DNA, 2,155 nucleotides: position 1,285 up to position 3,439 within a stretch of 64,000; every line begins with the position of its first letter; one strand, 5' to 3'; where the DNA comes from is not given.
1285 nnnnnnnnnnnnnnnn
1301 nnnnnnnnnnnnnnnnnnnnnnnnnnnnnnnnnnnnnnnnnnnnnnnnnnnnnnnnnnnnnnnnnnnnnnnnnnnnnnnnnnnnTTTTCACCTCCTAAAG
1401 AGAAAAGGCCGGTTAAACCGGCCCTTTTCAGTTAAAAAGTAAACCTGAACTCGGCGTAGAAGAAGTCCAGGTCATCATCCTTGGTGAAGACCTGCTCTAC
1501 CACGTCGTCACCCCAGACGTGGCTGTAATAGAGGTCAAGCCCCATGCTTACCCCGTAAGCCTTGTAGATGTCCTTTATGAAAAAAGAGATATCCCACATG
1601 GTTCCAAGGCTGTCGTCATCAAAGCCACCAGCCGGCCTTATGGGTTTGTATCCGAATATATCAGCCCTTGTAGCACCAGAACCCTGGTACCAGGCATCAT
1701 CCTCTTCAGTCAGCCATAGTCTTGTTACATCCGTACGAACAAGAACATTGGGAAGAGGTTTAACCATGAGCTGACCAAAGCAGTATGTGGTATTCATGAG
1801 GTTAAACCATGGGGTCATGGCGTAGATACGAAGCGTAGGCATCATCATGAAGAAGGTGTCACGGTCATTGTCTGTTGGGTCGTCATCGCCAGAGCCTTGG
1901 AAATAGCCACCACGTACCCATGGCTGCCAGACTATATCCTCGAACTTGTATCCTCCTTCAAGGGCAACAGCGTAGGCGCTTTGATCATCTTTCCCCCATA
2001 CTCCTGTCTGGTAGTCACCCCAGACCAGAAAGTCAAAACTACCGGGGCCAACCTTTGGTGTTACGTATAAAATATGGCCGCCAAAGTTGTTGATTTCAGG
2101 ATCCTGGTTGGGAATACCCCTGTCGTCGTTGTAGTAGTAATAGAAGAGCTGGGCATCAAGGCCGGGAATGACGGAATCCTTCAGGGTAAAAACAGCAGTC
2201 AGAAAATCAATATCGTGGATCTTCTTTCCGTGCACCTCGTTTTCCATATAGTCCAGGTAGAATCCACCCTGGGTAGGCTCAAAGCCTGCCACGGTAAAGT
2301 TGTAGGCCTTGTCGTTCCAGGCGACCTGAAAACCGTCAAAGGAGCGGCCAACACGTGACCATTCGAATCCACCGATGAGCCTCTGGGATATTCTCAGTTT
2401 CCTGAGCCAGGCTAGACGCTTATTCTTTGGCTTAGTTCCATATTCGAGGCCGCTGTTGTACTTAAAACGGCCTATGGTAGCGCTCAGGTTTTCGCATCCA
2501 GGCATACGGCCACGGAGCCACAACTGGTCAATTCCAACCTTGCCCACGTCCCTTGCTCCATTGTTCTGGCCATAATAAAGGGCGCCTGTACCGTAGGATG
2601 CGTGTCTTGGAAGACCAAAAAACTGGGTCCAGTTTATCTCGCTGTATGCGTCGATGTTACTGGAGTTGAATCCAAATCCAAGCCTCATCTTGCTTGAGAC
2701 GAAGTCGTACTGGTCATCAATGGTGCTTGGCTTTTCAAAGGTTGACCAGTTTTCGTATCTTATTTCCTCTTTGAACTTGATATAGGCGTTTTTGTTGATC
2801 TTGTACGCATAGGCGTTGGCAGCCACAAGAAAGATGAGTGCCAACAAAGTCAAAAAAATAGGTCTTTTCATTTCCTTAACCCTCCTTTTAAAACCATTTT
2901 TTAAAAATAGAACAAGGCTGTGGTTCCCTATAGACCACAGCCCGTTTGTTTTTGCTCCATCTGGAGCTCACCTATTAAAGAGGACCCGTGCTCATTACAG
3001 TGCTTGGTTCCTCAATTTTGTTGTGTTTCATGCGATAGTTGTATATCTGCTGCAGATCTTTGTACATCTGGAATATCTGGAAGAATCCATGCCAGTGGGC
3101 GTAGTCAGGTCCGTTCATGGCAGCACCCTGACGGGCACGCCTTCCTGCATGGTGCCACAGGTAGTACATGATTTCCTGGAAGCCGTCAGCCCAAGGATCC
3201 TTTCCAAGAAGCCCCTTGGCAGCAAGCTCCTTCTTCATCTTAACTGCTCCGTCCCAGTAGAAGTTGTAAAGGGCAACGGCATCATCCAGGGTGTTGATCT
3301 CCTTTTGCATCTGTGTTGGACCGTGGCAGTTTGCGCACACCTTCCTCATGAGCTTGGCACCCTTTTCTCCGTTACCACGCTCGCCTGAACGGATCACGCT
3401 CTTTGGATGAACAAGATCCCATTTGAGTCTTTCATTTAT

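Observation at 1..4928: nap and hao genes fused into one gene string: NapC/NrfH-like, octahaem HAO-family, OM barrel, NapM-like cytochrome, NapA-like enzyme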

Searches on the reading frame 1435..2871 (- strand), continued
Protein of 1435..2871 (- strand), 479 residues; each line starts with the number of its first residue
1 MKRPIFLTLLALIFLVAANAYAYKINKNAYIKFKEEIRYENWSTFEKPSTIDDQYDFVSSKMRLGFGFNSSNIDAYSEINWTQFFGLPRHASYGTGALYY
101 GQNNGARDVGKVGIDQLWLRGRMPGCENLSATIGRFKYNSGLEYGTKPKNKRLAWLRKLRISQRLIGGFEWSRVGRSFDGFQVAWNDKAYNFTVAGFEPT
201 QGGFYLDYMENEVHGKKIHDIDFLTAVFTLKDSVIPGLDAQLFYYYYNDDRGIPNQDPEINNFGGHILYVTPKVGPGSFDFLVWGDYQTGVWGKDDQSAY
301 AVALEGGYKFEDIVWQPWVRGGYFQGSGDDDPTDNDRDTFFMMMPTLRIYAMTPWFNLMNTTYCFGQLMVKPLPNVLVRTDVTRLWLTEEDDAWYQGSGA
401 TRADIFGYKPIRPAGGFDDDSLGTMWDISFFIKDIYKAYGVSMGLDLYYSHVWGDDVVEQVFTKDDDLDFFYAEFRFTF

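Call 55: fold_search(model_id=the predicted structure, library=pdb)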
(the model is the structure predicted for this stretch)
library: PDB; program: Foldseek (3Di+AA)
matches with E <= 10: 1082; with E <= 0.001: 461
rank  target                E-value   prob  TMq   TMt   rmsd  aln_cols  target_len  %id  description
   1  8q2o                  3.5e-20  1.00  0.64  0.66   5.8       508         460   12  Structure of alginate transporter AlgE from P. aeruginosa PAO1 by using Se-MAG for the the lipid cubic phase crystalliza (released 2024-05-15)
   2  4b61_B                4.4e-20  1.00  0.64  0.69   5.3       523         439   11  In meso structure of alginate transporter, AlgE, from Pseudomoas aeruginosa, PAO1. Crystal form 3. (released 2013-07-17)
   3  3rbh_C                9.0e-20  1.00  0.64  0.74   6.0       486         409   11  Structure of alginate export protein AlgE from Pseudomonas aeruginosa (released 2011-07-27)
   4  3rbh_D                1.5e-19  1.00  0.64  0.73   6.2       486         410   10  Structure of alginate export protein AlgE from Pseudomonas aeruginosa (released 2011-07-27)
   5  3rbh_A                1.7e-19  1.00  0.64  0.71   6.2       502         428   10  Structure of alginate export protein AlgE from Pseudomonas aeruginosa (released 2011-07-27)
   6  8rqp                  2.0e-19  1.00  0.66  0.68   5.4       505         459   10  In meso structure of the alginate exporter, AlgE, from Pseudomonas aeruginosa in 7.10 monoacylglycerol (released 2024-04-03)
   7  4b61_A                2.9e-19  1.00  0.64  0.71   5.6       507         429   11  In meso structure of alginate transporter, AlgE, from Pseudomoas aeruginosa, PAO1. Crystal form 3. (released 2013-07-17)
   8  4azl_B                4.5e-19  1.00  0.62  0.69   6.2       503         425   11  In meso structure of alginate transporter, AlgE, from Pseudomoas aeruginosa, PAO1, crystal form 2. (released 2013-07-03)
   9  4afk                  6.0e-19  1.00  0.63  0.70   5.9       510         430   11  In meso structure of alginate transporter, AlgE, from Pseudomonas aeruginosa, PAO1 (released 2013-02-06)
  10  5iyu                  7.5e-19  1.00  0.65  0.72   5.6       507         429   11  AlgE_CIM (released 2017-04-05)
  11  3rbh_B                8.6e-19  1.00  0.64  0.70   6.1       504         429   11  Structure of alginate export protein AlgE from Pseudomonas aeruginosa (released 2011-07-27)
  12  4xnk                  8.6e-19  1.00  0.63  0.71   5.5       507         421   10  X-ray structure of AlgE1 (released 2015-06-03)
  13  4azl_A                8.6e-19  1.00  0.61  0.69   6.3       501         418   11  In meso structure of alginate transporter, AlgE, from Pseudomoas aeruginosa, PAO1, crystal form 2. (released 2013-07-03)
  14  8pz4                  1.3e-18  1.00  0.65  0.66   5.8       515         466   10  Structure of alginate transporter, AlgE, solved at wavelength 2.755 A (released 2023-10-25)
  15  4xnl                  1.5e-18  1.00  0.61  0.68   6.7       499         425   10  X-ray structure of AlgE2 (released 2015-06-03)
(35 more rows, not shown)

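Call 56: search_protein_families(library=pfam, alignment_id=A3, max_evalue=0.0001)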
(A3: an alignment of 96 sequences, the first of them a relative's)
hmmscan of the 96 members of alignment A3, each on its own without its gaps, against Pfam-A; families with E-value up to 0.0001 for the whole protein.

A. member 1, L045:1553-2458:+ (302 aa): 4 families
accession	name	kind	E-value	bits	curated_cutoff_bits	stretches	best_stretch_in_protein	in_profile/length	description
PF03466.25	LysR_substrate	-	4.1e-40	137.8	28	1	93-297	2-206/209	LysR substrate binding domain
PF00126.33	HTH_1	-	1.1e-18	67.4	26.6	1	9-68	1-60/60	Bacterial regulatory helix-turn-helix protein, lysR family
PF12849.12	PBP_like_2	-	1.1e-07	32.4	27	1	96-278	9-207/267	PBP superfamily domain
PF12727.12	PBP_like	-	5e-06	26.2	27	1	147-244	47-147/193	PBP superfamily domain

B. families by the number of members that match (of 96 scanned): 108 families (the first 25 are shown)
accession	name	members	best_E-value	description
PF03595.22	SLAC1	11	6.6e-51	Voltage-dependent anion channel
PF10099.14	RskA_C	7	6.1e-19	Anti-sigma-K factor rskA, C-terminal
PF13237.11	Fer4_10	4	3.7e-13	4Fe-4S dicluster domain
PF08901.16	DUF1847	3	7.3e-55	Protein of unknown function (DUF1847)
PF04143.19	Sulf_transp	3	4.6e-49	Sulphur transport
PF00085.26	Thioredoxin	3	1.8e-26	Thioredoxin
PF00037.32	Fer4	3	8.5e-20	4Fe-4S binding domain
PF12838.12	Fer4_7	3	2.4e-12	4Fe-4S dicluster domain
PF13187.11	Fer4_9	3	6.8e-11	4Fe-4S dicluster domain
PF13905.12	Thioredoxin_8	3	1.1e-07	Thioredoxin-like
PF13098.12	Thioredoxin_2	3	1.2e-06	Thioredoxin-like domain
PF13561.12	adh_short_C2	2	1.9e-65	Enoyl-(Acyl carrier protein) reductase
PF00106.31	adh_short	2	2.5e-53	short chain dehydrogenase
PF01077.27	NIR_SIR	2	3.2e-50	Nitrite and sulphite reductase 4Fe-4S domain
PF03460.22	NIR_SIR_ferr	2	1e-42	Nitrite/Sulfite reductase ferredoxin-like half domain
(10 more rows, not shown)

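Call 63: find_encoding_contigs(protein=P0190, flank=10000, max_places=1)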
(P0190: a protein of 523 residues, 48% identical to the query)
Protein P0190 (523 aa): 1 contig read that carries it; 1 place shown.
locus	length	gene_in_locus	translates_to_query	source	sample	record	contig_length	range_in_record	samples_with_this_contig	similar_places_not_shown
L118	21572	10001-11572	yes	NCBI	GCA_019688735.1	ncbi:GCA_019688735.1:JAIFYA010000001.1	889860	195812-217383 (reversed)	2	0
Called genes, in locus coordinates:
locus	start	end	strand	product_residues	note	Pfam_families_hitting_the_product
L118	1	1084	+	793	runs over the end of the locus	PF04879:Molybdop_Fe4S4, PF00384:Molybdopterin, PF01568:Molydop_binding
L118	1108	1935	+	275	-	PF12797:Fer4_2 (weak), PF12838:Fer4_7 (weak), PF13247:Fer4_11, PF13237:Fer4_10 (weak), PF00037:Fer4, PF12797:Fer4_2, PF12837:Fer4_6, PF13237:Fer4_10 (weak), +4 more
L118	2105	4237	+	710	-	PF03477:ATP-cone, PF13597:NRDD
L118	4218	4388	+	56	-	PF13597:NRDD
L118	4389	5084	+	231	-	PF13353:Fer4_12, PF04055:Radical_SAM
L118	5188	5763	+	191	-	PF14537:Cytochrom_c3_2 (faint)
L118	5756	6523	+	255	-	PF12838:Fer4_7, PF13237:Fer4_10, PF13247:Fer4_11, PF00037:Fer4 (weak), PF12797:Fer4_2 (weak), PF12837:Fer4_6 (weak), PF13237:Fer4_10 (weak), PF12838:Fer4_7 (weak), +1 more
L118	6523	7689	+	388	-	PF03916:NrfD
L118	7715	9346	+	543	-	PF13435:Cytochrome_C554 (faint), PF14522:Cytochrome_C7 (faint), PF14537:Cytochrom_c3_2 (faint), PF09699:Paired_CXXCH_1 (faint), PF22113:Mtrc-MtrF_II-IV_dom (faint), PF13447:Multi-haem_cyto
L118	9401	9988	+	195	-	-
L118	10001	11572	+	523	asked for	PF13372:Alginate_exp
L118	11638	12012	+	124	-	-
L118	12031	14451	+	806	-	PF04879:Molybdop_Fe4S4, PF00384:Molybdopterin, PF01568:Molydop_binding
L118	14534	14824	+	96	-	PF03927:NapD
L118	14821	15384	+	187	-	PF00037:Fer4 (weak), PF12837:Fer4_6 (weak), PF12838:Fer4_7, PF14697:Fer4_21 (weak), PF14697:Fer4_21 (weak), PF12838:Fer4_7 (weak), PF13237:Fer4_10 (weak), PF12797:Fer4_2 (weak), +7 more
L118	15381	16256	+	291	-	PF12801:Fer4_5, PF00037:Fer4 (faint), PF13237:Fer4_10 (faint), PF12801:Fer4_5, PF12838:Fer4_7 (weak), PF14697:Fer4_21 (weak), PF13746:Fer4_18 (weak), PF13187:Fer4_9 (weak), +2 more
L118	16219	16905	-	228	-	PF00072:Response_reg, PF00486:Trans_reg_C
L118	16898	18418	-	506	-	PF11845:Tll0287-like, PF00672:HAMP, PF00512:HisKA, PF02518:HATPase_c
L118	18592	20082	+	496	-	PF01336:tRNA_anti-codon, PF00152:tRNA-synt_2, PF01409:tRNA-synt_2d (faint)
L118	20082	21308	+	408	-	PF12704:MacB_PCD, PF02687:FtsX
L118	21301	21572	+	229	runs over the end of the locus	PF01695:IstB_IS21 (faint), PF00005:ABC_tran, PF02463:SMC_N (faint), PF13304:AAA_21 (faint)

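Call 66: search_protein_families(library=pfam, proteins=[L118:9401-9985:+], max_evalue=0.1)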
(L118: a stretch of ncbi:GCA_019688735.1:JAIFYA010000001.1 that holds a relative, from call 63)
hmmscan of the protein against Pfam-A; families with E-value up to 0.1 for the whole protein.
L118:9401-9985:+ (195 aa): 0 families

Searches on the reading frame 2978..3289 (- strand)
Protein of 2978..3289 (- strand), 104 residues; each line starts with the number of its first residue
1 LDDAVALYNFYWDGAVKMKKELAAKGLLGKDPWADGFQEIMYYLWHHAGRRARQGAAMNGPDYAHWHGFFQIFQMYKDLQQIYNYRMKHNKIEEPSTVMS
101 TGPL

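Call 59: search_solved_structures(query=window:2978-3289:-, max_evalue=10, show_alignments=5)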
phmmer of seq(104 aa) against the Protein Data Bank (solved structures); distinct sequences matched with E-value up to 10: 3.
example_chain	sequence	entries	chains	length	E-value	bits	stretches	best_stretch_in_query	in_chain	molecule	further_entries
9k9w_M2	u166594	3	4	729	0.051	17.1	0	21-64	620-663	Glr2806 protein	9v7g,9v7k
1sur_A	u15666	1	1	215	0.5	13.9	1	31-91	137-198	PAPS REDUCTASE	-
2o8v_A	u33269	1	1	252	0.68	13.5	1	31-91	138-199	Phosphoadenosine phosphosulfate reductase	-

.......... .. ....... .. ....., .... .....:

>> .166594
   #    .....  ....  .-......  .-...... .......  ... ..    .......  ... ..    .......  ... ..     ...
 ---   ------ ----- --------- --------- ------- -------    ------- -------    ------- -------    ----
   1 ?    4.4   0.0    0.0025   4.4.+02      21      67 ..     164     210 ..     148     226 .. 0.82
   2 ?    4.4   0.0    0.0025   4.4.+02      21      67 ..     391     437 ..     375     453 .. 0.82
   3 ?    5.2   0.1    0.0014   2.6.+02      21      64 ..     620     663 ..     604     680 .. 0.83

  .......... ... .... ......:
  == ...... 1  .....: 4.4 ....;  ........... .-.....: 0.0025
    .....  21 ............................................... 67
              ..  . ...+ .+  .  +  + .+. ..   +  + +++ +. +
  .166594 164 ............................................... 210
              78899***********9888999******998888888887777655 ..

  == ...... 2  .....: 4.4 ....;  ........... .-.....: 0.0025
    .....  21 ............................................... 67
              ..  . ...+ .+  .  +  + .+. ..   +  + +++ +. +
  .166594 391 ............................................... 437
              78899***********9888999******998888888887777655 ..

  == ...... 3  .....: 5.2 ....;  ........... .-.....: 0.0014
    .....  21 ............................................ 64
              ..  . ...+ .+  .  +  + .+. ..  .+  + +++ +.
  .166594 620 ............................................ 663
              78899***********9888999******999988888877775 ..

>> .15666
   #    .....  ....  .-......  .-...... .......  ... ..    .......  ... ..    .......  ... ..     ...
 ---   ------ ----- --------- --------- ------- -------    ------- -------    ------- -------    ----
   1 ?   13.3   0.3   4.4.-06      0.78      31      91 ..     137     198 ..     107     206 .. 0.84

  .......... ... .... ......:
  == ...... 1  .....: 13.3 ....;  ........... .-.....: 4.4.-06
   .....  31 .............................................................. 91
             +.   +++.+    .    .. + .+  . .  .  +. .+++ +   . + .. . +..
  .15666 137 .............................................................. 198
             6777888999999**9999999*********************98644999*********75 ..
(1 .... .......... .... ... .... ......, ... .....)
